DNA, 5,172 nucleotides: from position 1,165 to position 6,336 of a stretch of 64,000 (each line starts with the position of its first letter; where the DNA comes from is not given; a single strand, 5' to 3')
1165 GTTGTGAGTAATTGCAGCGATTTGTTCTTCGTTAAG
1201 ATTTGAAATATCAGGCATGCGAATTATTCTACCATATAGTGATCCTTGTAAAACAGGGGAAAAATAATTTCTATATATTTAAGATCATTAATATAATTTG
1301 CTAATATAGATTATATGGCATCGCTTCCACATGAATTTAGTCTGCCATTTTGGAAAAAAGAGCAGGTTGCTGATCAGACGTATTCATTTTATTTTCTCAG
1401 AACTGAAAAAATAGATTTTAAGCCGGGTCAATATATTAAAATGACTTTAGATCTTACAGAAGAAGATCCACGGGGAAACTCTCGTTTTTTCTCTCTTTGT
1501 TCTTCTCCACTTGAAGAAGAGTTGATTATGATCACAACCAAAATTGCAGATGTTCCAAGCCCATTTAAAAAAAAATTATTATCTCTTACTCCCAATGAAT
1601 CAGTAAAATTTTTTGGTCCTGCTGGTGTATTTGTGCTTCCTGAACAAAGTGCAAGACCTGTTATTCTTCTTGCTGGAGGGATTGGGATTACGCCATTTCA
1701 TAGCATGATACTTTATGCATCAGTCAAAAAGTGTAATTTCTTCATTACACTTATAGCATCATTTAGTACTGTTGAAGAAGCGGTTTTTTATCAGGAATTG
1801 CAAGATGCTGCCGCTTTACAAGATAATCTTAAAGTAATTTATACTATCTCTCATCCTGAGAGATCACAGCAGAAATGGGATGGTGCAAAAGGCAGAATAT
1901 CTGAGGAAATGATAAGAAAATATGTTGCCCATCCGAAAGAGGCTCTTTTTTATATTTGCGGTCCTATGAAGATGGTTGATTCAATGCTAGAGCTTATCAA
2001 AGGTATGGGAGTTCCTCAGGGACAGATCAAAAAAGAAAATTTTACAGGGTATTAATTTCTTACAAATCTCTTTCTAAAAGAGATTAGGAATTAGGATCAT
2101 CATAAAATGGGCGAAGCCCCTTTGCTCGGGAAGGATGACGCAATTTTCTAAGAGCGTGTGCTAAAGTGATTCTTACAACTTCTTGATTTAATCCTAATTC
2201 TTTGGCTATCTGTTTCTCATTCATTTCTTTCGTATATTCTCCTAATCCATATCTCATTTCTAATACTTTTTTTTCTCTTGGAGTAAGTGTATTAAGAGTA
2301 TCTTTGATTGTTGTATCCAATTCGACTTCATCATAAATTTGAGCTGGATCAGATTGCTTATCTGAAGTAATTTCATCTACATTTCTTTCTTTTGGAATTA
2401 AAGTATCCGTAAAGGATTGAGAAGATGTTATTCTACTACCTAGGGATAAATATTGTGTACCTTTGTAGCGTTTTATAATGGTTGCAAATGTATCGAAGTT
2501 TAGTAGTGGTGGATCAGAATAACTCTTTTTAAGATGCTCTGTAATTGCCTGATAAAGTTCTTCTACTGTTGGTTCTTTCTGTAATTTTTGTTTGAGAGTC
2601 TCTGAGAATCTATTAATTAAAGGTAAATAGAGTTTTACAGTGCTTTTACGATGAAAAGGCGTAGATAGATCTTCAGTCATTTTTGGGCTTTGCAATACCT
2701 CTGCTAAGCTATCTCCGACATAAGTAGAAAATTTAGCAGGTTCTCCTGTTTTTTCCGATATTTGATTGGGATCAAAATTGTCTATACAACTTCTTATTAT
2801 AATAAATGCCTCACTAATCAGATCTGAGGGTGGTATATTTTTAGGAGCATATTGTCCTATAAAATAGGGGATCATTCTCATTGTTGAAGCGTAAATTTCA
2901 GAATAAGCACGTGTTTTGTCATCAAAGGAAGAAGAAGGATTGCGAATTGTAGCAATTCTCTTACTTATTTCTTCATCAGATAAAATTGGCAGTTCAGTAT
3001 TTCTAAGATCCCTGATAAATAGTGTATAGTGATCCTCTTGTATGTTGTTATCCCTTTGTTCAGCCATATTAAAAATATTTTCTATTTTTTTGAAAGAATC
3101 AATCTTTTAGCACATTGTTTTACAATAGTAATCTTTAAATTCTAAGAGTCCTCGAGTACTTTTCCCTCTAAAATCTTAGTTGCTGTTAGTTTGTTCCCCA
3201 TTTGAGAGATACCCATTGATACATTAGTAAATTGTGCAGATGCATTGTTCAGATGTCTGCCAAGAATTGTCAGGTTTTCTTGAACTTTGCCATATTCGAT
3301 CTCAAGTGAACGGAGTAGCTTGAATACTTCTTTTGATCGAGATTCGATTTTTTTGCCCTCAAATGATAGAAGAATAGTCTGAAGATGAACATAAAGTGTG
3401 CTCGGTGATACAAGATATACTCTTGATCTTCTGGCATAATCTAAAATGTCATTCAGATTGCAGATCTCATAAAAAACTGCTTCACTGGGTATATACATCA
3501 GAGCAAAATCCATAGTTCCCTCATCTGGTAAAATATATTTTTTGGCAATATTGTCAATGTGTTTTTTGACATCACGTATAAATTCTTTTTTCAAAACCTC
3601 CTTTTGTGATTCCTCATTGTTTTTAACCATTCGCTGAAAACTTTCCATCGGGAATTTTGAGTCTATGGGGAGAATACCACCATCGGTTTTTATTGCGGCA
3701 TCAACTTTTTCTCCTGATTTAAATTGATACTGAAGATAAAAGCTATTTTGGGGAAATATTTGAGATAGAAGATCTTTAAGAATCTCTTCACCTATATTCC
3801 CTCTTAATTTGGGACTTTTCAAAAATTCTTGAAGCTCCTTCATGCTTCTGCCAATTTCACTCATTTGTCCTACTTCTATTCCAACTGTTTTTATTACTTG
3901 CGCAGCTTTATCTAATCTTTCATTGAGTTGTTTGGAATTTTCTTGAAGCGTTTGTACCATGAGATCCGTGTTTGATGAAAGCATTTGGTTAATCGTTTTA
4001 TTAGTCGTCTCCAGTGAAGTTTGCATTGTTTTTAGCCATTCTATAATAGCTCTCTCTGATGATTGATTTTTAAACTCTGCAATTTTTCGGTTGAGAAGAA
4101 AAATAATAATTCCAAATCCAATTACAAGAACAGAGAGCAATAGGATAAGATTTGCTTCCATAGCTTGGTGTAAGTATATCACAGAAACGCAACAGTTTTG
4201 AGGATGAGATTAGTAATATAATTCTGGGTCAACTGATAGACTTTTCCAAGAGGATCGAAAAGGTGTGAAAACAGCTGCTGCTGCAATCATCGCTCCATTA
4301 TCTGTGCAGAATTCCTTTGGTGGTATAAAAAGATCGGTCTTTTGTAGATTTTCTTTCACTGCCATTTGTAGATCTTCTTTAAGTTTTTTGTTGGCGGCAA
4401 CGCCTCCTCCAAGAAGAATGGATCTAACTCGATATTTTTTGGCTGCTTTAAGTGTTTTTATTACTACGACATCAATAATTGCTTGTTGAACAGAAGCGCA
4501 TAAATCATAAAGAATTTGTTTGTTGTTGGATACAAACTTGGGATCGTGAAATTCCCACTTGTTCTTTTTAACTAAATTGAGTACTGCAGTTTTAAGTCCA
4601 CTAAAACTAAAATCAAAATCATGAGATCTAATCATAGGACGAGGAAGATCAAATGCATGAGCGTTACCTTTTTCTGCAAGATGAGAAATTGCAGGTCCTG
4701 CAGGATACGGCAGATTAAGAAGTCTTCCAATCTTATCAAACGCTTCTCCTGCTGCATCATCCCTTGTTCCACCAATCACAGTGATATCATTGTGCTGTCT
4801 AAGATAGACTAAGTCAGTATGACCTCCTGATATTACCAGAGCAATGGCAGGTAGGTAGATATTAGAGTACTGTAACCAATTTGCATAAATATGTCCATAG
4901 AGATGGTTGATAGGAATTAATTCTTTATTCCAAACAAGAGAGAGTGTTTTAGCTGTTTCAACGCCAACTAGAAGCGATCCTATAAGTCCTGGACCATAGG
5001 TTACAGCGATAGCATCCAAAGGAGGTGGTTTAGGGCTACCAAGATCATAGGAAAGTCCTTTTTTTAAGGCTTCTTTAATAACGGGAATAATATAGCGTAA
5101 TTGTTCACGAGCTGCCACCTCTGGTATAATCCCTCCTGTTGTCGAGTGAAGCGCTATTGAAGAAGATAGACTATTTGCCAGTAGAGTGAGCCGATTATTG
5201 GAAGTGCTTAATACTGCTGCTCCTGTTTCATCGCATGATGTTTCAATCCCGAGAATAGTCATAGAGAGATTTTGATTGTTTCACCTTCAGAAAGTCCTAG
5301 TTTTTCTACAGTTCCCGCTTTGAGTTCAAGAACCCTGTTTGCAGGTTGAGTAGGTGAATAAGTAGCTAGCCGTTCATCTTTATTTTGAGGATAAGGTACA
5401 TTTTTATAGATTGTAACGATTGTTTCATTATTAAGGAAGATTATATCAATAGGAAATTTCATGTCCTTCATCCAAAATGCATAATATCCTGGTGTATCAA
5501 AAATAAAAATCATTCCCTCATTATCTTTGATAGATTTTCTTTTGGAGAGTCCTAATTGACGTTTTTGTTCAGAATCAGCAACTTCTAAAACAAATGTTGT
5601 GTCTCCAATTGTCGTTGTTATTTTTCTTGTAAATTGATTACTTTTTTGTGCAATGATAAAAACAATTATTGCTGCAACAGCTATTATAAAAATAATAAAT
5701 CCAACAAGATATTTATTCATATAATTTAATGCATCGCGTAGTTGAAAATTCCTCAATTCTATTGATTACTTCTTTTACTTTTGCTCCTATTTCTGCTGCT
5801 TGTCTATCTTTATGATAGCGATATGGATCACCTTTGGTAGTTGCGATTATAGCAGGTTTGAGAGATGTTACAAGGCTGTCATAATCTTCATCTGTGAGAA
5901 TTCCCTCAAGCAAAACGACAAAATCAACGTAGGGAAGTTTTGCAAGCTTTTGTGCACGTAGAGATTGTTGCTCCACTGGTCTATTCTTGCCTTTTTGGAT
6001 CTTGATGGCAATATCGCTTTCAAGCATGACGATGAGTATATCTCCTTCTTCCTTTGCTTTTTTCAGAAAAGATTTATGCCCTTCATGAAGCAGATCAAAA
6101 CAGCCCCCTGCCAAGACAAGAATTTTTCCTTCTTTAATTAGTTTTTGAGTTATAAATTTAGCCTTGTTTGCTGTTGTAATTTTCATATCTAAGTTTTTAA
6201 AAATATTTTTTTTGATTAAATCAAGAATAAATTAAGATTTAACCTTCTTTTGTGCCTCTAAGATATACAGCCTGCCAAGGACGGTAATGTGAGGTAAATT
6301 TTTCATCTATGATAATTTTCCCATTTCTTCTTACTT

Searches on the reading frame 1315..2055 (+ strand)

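Call 7: search_protein_families(library=pfam, proteins=[window:1315-2055:+], max_evalue=0.001)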
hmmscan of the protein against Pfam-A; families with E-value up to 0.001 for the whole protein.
window:1315-2055:+ (246 aa): 2 families
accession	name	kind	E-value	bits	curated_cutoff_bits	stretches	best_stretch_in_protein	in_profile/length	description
PF00175.26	NAD_binding_1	-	5.3e-16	59.7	22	1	118-223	1-106/109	Oxidoreductase NAD-binding domain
PF08030.17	NAD_binding_6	-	0.00015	22.3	22.2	0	116-156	4-49/156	Ferric reductase NAD binding domain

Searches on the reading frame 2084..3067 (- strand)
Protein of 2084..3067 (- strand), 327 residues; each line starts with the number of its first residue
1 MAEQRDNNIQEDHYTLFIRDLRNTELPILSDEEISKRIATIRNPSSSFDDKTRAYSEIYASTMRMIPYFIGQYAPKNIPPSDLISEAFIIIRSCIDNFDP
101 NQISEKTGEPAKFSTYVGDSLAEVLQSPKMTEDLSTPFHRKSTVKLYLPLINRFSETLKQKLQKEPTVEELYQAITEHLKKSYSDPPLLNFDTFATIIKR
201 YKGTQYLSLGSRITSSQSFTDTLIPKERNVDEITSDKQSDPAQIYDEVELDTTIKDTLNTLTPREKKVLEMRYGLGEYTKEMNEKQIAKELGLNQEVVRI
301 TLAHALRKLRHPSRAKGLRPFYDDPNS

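Call 7: search_protein_families(library=pfam, proteins=[window:2084-3067:-], max_evalue=0.001)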
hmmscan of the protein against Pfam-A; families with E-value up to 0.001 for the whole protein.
window:2084-3067:- (327 aa): 4 families
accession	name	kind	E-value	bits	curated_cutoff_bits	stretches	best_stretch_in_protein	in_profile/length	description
PF04545.22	Sigma70_r4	-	7e-12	45.1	24.1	1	258-311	2-50/50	Sigma-70, region 4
PF08281.18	Sigma70_r4_2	-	4.6e-07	29.8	25.7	1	254-309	4-54/54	Sigma-70, region 4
PF00196.25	GerE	-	2.2e-05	24.4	23.5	1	260-315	2-51/57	Bacterial regulatory proteins, luxR family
PF04539.22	Sigma70_r3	-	0.00046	20.7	25.3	0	150-171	5-26/78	Sigma-70 region 3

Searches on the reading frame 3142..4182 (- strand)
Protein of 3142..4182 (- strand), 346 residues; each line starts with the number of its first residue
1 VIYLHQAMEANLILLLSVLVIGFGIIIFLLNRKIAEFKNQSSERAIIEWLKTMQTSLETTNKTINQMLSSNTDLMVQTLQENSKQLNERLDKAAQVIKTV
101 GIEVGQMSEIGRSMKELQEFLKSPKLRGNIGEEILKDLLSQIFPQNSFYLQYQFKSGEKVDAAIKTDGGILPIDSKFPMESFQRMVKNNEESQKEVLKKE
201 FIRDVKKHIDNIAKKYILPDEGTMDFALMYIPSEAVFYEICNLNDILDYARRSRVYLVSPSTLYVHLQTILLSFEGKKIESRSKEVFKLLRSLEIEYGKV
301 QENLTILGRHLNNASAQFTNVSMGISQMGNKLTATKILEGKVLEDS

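Call 7: search_protein_families(library=pfam, proteins=[window:3142-4182:-], max_evalue=0.001)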
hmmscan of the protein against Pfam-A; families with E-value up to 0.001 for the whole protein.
window:3142-4182:- (346 aa): 2 families
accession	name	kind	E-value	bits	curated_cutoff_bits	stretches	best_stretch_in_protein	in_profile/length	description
PF02646.22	RmuC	-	6.1e-53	180.2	26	1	73-321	8-266/291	RmuC family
PF10157.14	BORCS6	-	0.00077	20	35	0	51-119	17-85/101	BLOC-1-related complex sub-unit 6 C-terminal helix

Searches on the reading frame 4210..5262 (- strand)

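Call 7: search_protein_families(library=pfam, proteins=[window:4210-5262:-], max_evalue=0.001)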
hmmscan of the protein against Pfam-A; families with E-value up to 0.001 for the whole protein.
window:4210-5262:- (350 aa): 3 families
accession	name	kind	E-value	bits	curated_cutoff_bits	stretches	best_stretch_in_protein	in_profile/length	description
PF00814.31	TsaD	-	3.2e-85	286.5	24.8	1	27-327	2-263/264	tRNA N6-adenosine threonylcarbamoyltransferase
PF22521.2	HypF_C_2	-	0.00024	21.4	27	1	253-305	168-220/241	Carbamoyltransferase, Kae1-like Domain, second subdomain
PF02543.21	Carbam_trans_N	-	0.0005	20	24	0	237-329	257-345/346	Carbamoyltransferase N-terminus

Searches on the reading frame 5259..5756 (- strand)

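Call 7: search_protein_families(library=pfam, proteins=[window:5259-5756:-], max_evalue=0.001)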
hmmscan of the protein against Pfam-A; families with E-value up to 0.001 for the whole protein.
window:5259-5756:- (165 aa): 1 family
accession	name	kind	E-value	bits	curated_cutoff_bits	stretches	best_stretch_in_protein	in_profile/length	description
PF02643.20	DUF192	-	6e-30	103.7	27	1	57-163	3-96/96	Uncharacterized ACR, COG1430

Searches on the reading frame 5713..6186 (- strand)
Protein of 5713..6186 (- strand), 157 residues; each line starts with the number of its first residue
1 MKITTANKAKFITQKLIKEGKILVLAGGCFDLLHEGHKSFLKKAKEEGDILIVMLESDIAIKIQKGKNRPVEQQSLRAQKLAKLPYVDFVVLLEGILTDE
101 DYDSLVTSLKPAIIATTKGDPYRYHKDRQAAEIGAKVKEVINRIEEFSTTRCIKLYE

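Call 7: search_protein_families(library=pfam, proteins=[window:5713-6186:-], max_evalue=0.001)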
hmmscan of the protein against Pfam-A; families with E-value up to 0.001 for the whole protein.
window:5713-6186:- (157 aa): 1 family
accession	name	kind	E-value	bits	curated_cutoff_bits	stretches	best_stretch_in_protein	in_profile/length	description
PF01467.32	CTP_transf_like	-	2.3e-11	44.5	21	1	25-142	1-110/133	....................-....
